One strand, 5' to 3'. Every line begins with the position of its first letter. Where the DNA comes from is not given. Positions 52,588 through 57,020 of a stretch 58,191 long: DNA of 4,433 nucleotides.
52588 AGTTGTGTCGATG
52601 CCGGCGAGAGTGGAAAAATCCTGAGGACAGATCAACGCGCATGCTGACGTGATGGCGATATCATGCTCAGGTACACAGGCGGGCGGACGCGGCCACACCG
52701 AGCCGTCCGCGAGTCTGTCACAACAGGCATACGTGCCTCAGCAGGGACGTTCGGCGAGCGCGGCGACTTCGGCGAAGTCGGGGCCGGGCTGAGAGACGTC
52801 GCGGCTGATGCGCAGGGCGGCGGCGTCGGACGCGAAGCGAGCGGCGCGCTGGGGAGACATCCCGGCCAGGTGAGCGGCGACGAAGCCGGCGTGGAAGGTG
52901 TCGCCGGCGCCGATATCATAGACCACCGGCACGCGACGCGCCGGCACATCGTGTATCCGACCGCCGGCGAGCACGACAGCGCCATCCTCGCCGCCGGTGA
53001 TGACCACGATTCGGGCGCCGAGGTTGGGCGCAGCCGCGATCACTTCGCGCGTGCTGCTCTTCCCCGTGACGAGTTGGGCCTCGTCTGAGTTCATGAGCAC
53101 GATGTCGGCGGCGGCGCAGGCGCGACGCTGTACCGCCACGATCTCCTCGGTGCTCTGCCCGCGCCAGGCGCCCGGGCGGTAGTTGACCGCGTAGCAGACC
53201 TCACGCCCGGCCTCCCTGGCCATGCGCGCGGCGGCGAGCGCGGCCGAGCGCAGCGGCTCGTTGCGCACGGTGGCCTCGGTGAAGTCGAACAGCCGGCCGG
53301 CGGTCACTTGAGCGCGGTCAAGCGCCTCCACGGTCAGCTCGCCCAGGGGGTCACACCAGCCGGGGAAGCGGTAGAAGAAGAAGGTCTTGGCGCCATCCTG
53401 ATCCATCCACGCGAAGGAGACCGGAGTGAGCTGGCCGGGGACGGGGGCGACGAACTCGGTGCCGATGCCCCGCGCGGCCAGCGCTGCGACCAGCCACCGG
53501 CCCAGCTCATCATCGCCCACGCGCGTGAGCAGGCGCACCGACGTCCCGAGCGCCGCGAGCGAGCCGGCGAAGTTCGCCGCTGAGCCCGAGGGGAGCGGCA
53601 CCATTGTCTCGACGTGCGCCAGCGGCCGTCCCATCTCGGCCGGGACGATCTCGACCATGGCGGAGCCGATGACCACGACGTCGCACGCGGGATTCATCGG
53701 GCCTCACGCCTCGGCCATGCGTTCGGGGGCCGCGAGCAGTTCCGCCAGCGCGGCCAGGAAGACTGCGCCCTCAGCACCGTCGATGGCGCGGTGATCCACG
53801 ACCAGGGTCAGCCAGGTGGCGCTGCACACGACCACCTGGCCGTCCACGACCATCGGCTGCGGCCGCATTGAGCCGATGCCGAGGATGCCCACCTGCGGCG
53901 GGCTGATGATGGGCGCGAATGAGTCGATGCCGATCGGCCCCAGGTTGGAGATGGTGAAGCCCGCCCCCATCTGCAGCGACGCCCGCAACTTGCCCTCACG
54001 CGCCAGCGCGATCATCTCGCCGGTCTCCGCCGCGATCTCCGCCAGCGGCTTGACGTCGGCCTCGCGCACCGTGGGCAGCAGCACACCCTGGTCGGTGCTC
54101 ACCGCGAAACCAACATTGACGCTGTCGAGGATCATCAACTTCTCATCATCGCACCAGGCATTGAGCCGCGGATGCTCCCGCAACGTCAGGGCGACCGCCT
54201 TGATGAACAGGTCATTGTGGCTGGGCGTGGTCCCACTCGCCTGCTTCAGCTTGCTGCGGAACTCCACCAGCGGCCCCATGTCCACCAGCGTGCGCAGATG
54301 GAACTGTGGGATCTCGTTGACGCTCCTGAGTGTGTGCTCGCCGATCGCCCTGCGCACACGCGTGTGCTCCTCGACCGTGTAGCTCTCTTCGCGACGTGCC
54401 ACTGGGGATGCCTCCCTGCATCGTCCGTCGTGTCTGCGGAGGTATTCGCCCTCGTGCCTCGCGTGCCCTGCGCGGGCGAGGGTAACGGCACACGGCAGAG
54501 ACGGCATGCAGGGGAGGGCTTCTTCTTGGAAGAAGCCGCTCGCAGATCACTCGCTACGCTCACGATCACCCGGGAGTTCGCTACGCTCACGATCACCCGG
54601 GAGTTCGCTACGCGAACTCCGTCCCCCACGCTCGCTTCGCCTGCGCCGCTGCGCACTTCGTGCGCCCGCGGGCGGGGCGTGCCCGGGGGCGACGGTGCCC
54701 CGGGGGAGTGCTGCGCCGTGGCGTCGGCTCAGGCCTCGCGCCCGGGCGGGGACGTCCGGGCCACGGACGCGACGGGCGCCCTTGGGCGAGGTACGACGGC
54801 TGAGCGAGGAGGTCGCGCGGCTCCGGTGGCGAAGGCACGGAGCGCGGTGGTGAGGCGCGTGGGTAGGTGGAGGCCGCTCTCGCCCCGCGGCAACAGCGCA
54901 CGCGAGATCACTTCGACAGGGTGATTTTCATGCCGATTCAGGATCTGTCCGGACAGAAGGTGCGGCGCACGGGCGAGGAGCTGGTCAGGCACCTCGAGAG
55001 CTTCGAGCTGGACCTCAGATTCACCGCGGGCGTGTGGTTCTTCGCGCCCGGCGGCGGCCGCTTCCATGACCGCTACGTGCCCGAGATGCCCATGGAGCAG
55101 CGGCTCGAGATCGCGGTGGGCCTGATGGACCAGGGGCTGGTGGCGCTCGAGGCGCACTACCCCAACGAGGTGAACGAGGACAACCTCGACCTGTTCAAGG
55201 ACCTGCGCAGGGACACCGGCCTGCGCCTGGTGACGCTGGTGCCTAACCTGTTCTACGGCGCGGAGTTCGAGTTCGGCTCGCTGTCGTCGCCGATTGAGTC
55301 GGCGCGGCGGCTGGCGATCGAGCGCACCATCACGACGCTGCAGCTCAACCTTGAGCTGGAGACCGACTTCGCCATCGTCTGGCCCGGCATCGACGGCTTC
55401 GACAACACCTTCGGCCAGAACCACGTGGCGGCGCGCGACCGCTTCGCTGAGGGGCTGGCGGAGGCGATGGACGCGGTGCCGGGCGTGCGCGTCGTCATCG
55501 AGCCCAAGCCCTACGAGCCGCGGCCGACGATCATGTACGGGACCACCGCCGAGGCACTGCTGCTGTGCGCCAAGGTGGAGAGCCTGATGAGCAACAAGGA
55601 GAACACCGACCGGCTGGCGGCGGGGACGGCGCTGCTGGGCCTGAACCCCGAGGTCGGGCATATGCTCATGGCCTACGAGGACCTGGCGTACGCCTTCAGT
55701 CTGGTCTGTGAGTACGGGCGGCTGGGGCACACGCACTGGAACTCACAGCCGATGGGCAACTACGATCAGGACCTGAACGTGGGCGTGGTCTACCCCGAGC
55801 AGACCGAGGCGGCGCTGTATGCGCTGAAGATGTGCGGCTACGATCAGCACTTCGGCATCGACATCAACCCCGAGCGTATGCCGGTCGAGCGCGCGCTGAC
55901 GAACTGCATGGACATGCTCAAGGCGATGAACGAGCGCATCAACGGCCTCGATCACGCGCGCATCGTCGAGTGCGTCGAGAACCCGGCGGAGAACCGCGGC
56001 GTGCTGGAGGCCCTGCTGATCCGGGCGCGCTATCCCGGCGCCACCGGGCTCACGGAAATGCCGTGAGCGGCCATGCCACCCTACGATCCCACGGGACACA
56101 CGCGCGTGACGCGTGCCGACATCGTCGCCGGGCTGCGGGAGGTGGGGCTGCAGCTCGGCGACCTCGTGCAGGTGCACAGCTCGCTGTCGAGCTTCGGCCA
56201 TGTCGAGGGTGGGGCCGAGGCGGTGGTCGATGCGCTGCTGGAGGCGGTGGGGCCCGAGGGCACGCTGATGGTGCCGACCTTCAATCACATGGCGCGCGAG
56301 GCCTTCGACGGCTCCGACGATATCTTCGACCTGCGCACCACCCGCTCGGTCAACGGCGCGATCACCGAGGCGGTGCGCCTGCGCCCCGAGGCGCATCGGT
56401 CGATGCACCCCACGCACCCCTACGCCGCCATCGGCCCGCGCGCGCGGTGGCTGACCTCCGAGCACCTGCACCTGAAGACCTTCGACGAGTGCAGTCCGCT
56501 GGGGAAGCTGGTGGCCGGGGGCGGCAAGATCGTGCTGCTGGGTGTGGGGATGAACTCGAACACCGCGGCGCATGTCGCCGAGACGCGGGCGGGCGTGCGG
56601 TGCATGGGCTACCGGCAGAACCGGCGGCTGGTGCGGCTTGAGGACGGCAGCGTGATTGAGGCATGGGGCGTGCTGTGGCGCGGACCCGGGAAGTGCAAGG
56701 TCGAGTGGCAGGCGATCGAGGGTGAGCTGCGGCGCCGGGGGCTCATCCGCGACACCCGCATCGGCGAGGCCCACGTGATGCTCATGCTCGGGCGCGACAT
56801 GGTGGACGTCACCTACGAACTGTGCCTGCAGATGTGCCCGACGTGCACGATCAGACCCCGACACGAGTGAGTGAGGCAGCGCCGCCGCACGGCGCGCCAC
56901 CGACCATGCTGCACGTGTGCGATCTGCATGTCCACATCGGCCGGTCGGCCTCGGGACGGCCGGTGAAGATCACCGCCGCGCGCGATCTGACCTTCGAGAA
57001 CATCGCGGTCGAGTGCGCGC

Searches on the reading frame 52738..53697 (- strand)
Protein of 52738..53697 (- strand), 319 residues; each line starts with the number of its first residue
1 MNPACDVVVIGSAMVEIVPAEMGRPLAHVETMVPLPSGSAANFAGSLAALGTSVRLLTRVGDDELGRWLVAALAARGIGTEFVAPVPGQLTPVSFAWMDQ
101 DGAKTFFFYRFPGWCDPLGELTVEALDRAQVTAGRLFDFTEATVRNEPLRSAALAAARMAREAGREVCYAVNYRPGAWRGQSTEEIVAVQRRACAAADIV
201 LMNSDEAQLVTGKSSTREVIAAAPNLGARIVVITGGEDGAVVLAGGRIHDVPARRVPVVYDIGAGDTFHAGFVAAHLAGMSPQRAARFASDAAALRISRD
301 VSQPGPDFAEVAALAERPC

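Call 21: search_protein_families(library=pfam, proteins=[window:52738-53697:-], max_evalue=0.01)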
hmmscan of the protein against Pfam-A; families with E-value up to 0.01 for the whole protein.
window:52738-53697:- (319 aa): 3 families
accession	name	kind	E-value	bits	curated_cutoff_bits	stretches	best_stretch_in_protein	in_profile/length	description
PF00294.29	PfkB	-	4e-42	145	25.8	1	6-299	3-292/302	pfkB family carbohydrate kinase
PF08543.17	Phos_pyr_kin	-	3.5e-06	27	27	1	184-293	107-228/246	Phosphomethylpyrimidine kinase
PF25270.1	Khk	-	0.0083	15.8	35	0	213-315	263-362/365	Prokaryotic ketohexokinase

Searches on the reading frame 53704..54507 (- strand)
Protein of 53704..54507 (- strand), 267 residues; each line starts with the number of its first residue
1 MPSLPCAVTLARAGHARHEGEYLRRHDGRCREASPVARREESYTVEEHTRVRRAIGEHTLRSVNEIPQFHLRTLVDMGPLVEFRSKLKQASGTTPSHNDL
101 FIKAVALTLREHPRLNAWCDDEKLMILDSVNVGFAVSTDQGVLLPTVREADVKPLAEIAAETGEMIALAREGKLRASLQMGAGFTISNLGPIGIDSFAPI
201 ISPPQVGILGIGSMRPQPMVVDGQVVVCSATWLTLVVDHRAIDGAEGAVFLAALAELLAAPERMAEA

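Call 21: search_protein_families(library=pfam, proteins=[window:53704-54507:-], max_evalue=0.01)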
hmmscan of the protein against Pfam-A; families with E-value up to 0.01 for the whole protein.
window:53704-54507:- (267 aa): 1 family
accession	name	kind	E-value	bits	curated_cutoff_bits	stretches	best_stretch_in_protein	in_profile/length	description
PF00198.28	2-oxoacid_dh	-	1.1e-66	225.1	23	1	41-264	2-230/232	2-oxoacid dehydrogenases acyltransferase (catalytic domain)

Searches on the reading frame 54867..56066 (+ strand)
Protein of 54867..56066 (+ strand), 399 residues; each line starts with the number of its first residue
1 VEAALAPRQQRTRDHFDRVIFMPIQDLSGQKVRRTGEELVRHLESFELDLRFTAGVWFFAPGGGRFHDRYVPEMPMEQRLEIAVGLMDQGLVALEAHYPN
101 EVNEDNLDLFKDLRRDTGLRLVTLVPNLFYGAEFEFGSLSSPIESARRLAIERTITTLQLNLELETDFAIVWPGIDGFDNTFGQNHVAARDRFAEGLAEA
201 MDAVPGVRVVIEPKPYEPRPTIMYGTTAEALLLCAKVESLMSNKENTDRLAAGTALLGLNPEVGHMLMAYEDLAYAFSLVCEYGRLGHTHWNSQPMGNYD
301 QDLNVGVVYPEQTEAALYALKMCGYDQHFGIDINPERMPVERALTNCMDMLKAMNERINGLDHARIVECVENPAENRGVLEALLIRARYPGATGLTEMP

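Call 21: search_protein_families(library=pfam, proteins=[window:54867-56066:+], max_evalue=0.01)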
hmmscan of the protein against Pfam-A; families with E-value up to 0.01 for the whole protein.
window:54867-56066:+ (399 aa): 1 family
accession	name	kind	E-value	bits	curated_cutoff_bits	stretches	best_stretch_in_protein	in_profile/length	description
PF01261.30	AP_endonuc_2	-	2.5e-14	54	31.1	1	98-346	21-241/249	Xylose isomerase-like TIM barrel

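Call 103: find_homologous_proteins(query=window:54930-56066:+, max_evalue=1e-30)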
Query window:54930-56066:+ (378 aa): 2937 proteins with E <= 1e-30 among 8000 candidates; the best 120 are listed.
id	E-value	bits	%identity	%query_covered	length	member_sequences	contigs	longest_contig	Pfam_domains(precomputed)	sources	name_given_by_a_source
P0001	7.7e-256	866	100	100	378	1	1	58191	PF01261.31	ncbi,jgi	-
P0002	1.1e-255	866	100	100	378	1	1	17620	PF01261.31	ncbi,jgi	-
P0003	3.8e-255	864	99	100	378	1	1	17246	PF01261.31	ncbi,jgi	-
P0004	1.8e-246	835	96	100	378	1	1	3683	PF01261.31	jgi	-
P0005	1.0e-245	833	95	100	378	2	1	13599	PF01261.31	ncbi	-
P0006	1.4e-228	776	88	100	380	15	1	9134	PF01261.31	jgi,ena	-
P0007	4.6e-228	775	87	100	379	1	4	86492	PF01261.31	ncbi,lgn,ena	-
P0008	4.6e-228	775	87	100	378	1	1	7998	PF01261.31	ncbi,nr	ncbi:MAG: TIM barrel protein [candidate division WS1 bacterium]|nr:TIM barrel protein [candidate div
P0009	4.3e-227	771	86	100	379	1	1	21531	PF01261.31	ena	-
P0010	1.9e-226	769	87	99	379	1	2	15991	PF01261.31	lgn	-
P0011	2.1e-226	769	86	100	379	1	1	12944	PF01261.31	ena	-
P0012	4.8e-222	755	86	100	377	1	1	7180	PF01261.31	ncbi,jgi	-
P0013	1.2e-221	754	86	100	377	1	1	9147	PF01261.31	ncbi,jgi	-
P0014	7.4e-221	751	86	100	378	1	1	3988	PF01261.31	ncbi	-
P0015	2.2e-219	746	84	100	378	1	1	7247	PF01261.31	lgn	-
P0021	3.4e-216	736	84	100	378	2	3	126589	PF01261.31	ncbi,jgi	-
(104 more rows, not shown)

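Call 104: find_encoding_contigs(protein=P0005, flank=10000, max_places=2)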
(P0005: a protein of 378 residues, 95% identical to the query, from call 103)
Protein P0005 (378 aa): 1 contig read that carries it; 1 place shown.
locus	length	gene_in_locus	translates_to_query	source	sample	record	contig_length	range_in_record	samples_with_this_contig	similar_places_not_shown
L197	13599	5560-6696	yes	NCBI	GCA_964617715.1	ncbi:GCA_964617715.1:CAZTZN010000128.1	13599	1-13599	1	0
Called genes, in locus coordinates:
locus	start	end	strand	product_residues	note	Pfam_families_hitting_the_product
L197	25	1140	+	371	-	PF01702:TGT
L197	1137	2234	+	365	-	PF02926:THUMP, PF01170:UPF0020, PF08241:Methyltransf_11 (weak), PF13649:Methyltransf_25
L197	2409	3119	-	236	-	PF00072:Response_reg, PF00486:Trans_reg_C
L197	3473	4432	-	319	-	PF00294:PfkB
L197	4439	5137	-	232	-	PF00198:2-oxoacid_dh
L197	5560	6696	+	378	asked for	PF01261:AP_endonuc_2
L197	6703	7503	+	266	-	PF02522:Antibiotic_NAT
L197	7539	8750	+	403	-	PF13263:PHP_C (weak)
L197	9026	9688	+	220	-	PF00333:Ribosomal_S5, PF03719:Ribosomal_S5_C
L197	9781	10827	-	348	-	PF01408:GFO_IDH_MocA, PF22725:GFO_IDH_MocA_C3, PF02894:GFO_IDH_MocA_C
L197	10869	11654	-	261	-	PF01784:DUF34_NIF3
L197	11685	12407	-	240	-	-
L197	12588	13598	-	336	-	?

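Call 105: find_encoding_contigs(protein=P0007, flank=10000, max_places=2)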
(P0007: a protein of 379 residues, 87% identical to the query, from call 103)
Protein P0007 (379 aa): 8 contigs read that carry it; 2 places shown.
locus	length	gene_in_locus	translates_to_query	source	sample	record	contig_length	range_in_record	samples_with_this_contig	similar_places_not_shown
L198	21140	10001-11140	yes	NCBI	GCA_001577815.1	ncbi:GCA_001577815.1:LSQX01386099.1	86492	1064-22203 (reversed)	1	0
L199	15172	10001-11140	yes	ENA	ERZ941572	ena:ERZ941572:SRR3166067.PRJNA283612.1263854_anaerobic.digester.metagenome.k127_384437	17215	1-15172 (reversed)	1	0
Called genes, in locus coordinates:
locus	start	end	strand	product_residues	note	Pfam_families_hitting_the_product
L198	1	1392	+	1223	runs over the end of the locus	PF02463:SMC_N (faint), PF13555:AAA_29 (faint), PF20703:nSTAND1 (faint), PF17760:UvrA_inter, PF17755:UvrA_DNA-bind, PF00005:ABC_tran (weak)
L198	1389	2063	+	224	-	PF06452:CBM9_1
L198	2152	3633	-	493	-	PF21581:SCD (faint), PF13646:HEAT_2, PF00514:Arm (faint), PF02985:HEAT (faint), PF03130:HEAT_PBS (faint), PF13513:HEAT_EZ (faint), PF13646:HEAT_2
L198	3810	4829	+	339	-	PF02547:Queuosine_synth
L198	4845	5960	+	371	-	PF01702:TGT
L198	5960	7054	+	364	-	PF02926:THUMP (weak), PF01170:UPF0020, PF05175:MTS (faint), PF08241:Methyltransf_11, PF13649:Methyltransf_25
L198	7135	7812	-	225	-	PF00072:Response_reg, PF00486:Trans_reg_C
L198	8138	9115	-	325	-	PF00294:PfkB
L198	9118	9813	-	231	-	PF00198:2-oxoacid_dh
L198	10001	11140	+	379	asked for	PF01261:AP_endonuc_2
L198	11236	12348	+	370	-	PF13729:TraF_2 (weak)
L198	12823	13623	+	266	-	PF01261:AP_endonuc_2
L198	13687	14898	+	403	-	PF13263:PHP_C (faint)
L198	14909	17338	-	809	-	PF16126:DUF4838, PF02837:Glyco_hydro_2_N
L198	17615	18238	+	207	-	PF00333:Ribosomal_S5, PF03719:Ribosomal_S5_C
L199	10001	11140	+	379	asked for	PF01261:AP_endonuc_2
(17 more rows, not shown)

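Call 106: find_encoding_contigs(protein=P0021, flank=10000, max_places=2)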
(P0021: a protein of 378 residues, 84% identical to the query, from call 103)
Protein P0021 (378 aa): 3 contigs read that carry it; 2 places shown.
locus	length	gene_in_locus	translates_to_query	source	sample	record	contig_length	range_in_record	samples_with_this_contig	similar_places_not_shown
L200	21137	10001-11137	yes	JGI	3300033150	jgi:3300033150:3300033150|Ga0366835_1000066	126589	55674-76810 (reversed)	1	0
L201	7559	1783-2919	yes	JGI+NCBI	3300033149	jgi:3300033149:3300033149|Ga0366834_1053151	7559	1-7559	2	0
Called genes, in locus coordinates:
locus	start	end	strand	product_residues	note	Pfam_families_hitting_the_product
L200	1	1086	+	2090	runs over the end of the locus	PF00005:ABC_tran (faint), PF02463:SMC_N (faint), PF03193:RsgA_GTPase (faint), PF05729:NACHT (faint), PF17760:UvrA_inter, PF17755:UvrA_DNA-bind, PF17760:UvrA_inter, PF17755:UvrA_DNA-bind, +12 more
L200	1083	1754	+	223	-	PF06452:CBM9_1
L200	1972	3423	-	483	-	PF03130:HEAT_PBS (faint), PF13513:HEAT_EZ (faint), PF02985:HEAT (faint), PF13646:HEAT_2 (weak), PF23227:HEAT_MROH2B_C (faint), PF13646:HEAT_2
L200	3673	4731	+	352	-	PF02547:Queuosine_synth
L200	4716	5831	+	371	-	PF01702:TGT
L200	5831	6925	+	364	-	PF02926:THUMP, PF01170:UPF0020, PF05175:MTS (weak), PF08241:Methyltransf_11 (weak), PF13649:Methyltransf_25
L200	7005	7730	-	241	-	PF00072:Response_reg, PF00486:Trans_reg_C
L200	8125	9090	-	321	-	PF00294:PfkB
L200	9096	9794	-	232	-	PF00198:2-oxoacid_dh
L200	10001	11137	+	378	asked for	PF01261:AP_endonuc_2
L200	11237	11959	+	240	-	PF02522:Antibiotic_NAT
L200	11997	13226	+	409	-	PF13263:PHP_C (faint)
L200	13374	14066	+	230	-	PF00333:Ribosomal_S5, PF03719:Ribosomal_S5_C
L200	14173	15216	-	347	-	PF01408:GFO_IDH_MocA, PF22725:GFO_IDH_MocA_C3, PF02894:GFO_IDH_MocA_C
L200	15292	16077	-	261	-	PF01784:DUF34_NIF3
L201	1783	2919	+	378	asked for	PF01261:AP_endonuc_2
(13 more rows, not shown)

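Call 107: find_encoding_contigs(protein=P0003, flank=10000, max_places=2)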
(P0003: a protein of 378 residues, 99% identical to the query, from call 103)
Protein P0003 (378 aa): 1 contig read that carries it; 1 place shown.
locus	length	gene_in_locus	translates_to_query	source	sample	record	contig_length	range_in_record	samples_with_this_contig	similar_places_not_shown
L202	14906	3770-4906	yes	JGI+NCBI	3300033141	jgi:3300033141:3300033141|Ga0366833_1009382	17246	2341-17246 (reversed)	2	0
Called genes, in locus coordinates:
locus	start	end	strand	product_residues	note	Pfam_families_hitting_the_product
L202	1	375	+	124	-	?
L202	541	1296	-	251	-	PF00072:Response_reg, PF00486:Trans_reg_C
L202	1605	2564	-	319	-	PF00294:PfkB, PF08543:Phos_pyr_kin (weak)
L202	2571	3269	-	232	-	PF00198:2-oxoacid_dh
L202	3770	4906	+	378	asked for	PF01261:AP_endonuc_2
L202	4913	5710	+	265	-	PF02522:Antibiotic_NAT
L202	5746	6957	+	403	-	PF13263:PHP_C (faint)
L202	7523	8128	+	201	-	PF00333:Ribosomal_S5, PF03719:Ribosomal_S5_C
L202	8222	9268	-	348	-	PF01408:GFO_IDH_MocA, PF22725:GFO_IDH_MocA_C3, PF02894:GFO_IDH_MocA_C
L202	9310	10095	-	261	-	PF01784:DUF34_NIF3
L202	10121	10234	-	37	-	-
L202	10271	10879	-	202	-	-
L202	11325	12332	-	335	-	PF01408:GFO_IDH_MocA, PF02894:GFO_IDH_MocA_C, PF22725:GFO_IDH_MocA_C3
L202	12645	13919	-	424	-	PF01041:DegT_DnrJ_EryC1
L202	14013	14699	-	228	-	PF00697:PRAI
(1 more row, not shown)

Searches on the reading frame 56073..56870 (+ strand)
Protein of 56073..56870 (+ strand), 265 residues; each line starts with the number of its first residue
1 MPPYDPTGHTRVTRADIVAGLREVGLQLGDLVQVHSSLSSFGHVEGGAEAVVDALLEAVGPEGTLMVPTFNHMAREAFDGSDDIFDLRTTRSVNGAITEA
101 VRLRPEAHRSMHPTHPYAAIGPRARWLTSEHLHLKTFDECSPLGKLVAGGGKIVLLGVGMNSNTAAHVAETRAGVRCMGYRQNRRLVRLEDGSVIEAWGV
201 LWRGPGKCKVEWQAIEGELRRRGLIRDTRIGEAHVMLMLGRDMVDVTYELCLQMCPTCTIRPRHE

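Call 21: search_protein_families(library=pfam, proteins=[window:56073-56870:+], max_evalue=0.01)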
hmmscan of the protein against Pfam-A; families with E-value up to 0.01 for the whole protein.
window:56073-56870:+ (265 aa): 1 family
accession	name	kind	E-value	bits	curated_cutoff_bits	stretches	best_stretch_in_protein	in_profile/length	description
PF02522.19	Antibiotic_NAT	-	2.5e-54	184.7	25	1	34-249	2-229/232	Aminoglycoside 3-N-acetyltransferase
